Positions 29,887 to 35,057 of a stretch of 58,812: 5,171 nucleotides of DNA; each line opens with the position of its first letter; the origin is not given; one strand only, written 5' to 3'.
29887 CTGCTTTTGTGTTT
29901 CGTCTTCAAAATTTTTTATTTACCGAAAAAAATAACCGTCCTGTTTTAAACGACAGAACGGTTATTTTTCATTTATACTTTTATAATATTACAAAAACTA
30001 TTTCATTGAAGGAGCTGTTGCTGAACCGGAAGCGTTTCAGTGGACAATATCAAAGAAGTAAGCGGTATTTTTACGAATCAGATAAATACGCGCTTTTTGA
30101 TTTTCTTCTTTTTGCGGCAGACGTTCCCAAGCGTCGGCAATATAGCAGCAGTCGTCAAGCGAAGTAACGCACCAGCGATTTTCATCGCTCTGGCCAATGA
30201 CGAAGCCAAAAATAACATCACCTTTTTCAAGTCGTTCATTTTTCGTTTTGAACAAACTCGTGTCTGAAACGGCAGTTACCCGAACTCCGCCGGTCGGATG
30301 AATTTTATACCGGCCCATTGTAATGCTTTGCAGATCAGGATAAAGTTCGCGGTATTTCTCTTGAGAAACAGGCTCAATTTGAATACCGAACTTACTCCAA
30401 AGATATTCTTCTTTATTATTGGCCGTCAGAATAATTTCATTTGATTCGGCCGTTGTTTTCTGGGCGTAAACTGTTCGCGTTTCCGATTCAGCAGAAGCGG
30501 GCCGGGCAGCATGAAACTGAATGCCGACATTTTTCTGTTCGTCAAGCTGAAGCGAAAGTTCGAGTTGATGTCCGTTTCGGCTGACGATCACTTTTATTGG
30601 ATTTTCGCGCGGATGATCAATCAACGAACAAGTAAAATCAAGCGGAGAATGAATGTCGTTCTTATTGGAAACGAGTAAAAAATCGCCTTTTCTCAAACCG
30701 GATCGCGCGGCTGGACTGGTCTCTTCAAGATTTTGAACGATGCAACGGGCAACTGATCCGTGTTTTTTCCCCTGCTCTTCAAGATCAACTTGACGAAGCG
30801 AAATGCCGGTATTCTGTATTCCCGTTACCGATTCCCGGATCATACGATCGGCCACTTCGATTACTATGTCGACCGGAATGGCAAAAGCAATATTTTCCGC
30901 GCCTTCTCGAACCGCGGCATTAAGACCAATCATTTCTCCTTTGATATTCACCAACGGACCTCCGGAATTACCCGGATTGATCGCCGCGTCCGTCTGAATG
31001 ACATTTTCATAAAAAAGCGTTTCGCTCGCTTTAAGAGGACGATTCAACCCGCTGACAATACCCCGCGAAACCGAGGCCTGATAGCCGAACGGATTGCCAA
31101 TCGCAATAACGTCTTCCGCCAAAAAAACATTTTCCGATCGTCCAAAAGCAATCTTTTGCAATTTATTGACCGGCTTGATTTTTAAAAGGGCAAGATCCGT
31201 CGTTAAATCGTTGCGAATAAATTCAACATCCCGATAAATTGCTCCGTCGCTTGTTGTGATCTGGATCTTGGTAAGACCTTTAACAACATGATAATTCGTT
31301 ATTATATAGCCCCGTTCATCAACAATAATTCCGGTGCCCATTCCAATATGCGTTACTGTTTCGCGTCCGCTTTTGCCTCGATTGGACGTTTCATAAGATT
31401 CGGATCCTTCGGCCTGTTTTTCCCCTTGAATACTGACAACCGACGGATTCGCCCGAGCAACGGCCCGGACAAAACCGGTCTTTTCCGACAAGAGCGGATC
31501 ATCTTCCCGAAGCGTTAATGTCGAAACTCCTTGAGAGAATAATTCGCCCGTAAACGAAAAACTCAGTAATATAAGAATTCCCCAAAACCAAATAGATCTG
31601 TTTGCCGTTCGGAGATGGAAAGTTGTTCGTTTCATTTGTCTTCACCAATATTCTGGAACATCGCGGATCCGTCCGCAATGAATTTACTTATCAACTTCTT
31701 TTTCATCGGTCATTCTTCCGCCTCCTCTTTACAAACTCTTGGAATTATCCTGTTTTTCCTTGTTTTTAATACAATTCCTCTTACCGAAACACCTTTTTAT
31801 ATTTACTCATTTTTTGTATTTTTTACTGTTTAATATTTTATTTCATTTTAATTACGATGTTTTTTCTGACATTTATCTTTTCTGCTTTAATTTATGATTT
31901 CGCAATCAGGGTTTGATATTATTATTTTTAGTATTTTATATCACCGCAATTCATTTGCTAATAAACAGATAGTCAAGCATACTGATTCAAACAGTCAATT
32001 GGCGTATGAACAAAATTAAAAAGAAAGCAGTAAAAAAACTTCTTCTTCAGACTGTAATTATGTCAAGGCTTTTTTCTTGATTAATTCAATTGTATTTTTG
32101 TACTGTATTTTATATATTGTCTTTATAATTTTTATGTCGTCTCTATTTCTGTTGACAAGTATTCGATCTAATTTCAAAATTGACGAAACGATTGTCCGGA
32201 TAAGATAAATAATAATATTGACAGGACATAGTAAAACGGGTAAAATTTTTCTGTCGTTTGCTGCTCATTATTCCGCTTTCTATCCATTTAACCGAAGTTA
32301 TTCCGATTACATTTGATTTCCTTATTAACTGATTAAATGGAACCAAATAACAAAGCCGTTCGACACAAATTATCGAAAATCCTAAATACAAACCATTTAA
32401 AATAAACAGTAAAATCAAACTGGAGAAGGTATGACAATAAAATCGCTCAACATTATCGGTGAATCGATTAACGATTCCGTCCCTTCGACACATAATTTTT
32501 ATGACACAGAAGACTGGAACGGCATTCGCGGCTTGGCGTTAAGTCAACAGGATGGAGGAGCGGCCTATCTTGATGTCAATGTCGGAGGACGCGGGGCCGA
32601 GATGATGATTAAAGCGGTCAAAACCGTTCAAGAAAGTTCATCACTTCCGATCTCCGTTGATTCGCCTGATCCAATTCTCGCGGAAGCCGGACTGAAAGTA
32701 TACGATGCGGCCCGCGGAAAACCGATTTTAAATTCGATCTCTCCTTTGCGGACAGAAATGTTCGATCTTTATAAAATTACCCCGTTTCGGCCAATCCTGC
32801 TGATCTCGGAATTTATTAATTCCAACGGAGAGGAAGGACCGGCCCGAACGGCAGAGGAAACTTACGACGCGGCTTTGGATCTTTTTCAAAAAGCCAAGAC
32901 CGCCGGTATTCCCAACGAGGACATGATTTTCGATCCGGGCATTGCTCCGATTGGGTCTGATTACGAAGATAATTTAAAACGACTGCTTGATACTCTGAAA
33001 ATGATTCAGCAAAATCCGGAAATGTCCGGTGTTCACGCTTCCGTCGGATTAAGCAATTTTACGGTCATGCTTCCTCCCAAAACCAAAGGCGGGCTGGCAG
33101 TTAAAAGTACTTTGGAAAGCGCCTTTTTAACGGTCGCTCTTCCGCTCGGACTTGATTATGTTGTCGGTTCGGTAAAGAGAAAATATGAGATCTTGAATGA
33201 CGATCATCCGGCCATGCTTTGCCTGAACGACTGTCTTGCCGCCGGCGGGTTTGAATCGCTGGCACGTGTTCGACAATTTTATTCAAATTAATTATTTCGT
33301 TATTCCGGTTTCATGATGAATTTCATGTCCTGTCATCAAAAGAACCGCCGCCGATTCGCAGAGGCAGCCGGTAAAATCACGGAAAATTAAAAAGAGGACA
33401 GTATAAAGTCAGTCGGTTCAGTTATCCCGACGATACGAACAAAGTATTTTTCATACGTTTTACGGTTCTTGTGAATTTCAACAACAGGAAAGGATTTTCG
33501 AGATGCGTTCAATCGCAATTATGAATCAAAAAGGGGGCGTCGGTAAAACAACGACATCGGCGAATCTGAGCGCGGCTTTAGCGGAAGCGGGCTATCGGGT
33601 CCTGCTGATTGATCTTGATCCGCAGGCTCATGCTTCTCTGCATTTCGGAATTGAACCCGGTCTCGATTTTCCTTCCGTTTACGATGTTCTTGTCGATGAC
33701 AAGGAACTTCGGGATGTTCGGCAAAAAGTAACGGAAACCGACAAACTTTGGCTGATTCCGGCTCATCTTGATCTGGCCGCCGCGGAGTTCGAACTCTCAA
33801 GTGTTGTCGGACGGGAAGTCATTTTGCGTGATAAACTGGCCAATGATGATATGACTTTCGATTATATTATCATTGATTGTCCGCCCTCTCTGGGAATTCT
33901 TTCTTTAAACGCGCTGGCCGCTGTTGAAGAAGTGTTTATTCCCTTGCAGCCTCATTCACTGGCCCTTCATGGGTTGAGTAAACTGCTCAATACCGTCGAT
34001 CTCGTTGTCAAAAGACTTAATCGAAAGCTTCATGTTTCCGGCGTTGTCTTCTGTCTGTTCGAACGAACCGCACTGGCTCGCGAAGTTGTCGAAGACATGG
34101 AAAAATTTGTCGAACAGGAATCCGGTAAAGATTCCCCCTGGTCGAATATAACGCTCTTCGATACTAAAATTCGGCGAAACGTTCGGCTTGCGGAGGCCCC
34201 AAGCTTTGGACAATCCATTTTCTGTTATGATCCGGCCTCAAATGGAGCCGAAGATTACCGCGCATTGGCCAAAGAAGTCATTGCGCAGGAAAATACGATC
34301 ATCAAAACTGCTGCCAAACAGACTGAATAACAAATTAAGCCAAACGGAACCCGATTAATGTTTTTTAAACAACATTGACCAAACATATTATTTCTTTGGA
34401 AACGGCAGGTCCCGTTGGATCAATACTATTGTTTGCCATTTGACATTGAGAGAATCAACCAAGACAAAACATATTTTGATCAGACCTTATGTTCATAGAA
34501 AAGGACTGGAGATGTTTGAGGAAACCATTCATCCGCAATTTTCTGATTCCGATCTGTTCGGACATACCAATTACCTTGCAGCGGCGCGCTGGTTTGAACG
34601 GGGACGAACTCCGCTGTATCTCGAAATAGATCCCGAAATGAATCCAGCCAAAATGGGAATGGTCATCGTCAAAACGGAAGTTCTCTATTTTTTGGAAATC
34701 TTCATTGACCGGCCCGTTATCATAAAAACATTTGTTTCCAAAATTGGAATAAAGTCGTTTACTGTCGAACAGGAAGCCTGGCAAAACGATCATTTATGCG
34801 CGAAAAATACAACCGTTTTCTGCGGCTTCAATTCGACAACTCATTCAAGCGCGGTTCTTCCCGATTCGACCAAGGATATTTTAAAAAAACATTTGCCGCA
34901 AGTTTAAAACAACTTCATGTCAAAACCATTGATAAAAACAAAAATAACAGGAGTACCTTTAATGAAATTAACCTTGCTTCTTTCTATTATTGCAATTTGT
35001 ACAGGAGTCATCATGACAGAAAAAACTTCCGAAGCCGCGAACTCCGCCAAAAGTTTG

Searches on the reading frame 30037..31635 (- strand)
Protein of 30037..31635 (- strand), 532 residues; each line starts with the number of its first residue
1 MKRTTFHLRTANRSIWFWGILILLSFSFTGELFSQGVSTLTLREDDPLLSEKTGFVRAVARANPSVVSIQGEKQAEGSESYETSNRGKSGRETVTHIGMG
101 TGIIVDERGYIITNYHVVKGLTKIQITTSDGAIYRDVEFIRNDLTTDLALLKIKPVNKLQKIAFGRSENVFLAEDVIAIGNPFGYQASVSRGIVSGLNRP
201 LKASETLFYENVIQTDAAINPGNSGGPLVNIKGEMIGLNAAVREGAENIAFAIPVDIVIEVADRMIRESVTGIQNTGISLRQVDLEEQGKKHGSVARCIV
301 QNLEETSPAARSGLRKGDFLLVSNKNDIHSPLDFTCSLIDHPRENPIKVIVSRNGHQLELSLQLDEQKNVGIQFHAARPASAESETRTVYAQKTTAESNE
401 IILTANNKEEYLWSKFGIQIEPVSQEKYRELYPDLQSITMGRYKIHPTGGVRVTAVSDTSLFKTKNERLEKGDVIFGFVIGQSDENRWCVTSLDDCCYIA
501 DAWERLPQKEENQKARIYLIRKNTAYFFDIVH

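Call 29: search_protein_families(library=pfam, proteins=[window:30037-31635:-], max_evalue=0.001)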
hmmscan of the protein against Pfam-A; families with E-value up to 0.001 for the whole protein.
window:30037-31635:- (532 aa): 4 families
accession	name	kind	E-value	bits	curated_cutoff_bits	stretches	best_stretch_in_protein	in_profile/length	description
PF13365.12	Trypsin_2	-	4.2e-31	109.1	27.6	1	100-238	1-144/144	Trypsin-like peptidase domain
PF00089.32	Trypsin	-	6.3e-17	62.6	20.6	1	71-258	4-216/220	Trypsin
PF13180.12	PDZ_2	-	8.8e-09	36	27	1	277-364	4-80/80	PDZ domain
PF10459.15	Peptidase_S46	-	7.5e-05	22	22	0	216-240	627-651/698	Peptidase S46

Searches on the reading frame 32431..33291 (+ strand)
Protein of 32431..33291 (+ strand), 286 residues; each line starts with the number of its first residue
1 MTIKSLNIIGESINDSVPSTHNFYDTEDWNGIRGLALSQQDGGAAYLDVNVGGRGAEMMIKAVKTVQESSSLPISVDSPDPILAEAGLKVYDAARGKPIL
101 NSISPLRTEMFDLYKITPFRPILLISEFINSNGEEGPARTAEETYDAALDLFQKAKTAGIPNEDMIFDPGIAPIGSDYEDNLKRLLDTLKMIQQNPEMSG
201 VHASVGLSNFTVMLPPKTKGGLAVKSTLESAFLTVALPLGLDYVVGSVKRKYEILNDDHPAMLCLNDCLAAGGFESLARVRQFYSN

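Call 29: search_protein_families(library=pfam, proteins=[window:32431-33291:+], max_evalue=0.001)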
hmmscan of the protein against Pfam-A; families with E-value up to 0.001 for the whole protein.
window:32431-33291:+ (286 aa): 1 family
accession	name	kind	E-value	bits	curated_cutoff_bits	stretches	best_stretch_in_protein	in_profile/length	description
PF00809.28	Pterin_bind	-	2e-16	60.8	25.5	1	27-244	18-241/244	Pterin binding enzyme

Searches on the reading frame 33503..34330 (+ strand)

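Call 29: search_protein_families(library=pfam, proteins=[window:33503-34330:+], max_evalue=0.001)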
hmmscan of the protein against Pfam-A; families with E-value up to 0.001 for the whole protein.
window:33503-34330:+ (275 aa): 7 families
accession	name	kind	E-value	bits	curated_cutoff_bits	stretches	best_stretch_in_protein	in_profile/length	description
PF13614.12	AAA_31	-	4.8e-56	189.9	27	1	1-177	1-176/177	AAA domain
PF01656.29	CbiA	-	2.7e-26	92.4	25.4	1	4-239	1-125/125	CobQ/CobB/MinD/ParA nucleotide binding domain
PF10609.15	ParA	-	5e-13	49.5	27.1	1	3-39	5-41/246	NUBPL iron-transfer P-loop NTPase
PF00142.24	Fer4_NifH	-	3.1e-12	47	25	1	4-72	3-68/271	4Fe-4S iron sulfur cluster binding proteins, NifH/frxC family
PF06564.18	CBP_BcsQ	-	2.7e-11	43.9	21.3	1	1-139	1-136/234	Cellulose biosynthesis protein BcsQ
PF02374.21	ArsA_ATPase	-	4.3e-10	39.7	24.3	1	6-135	5-141/305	Anion-transporting ATPase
PF09140.17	MipZ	-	4.1e-09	36.6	20.7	1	4-151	3-132/262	ATPase MipZ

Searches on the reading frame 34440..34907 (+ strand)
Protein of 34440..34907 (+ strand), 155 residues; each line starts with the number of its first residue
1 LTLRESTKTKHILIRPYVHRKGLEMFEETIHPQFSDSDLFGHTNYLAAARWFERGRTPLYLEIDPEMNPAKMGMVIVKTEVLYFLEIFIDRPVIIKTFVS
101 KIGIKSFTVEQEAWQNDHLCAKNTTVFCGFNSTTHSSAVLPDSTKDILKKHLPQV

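Call 29: search_protein_families(library=pfam, proteins=[window:34440-34907:+], max_evalue=0.001)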
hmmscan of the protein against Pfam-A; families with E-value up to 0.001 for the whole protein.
window:34440-34907:+ (155 aa): 2 families
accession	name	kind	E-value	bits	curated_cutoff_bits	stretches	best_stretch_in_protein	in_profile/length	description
PF13279.12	4HBT_2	-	2.3e-12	47.9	25.5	1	34-146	3-120/122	Thioesterase-like superfamily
PF03061.28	4HBT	-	8.9e-05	23.2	20.6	1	41-118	2-75/79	Thioesterase superfamily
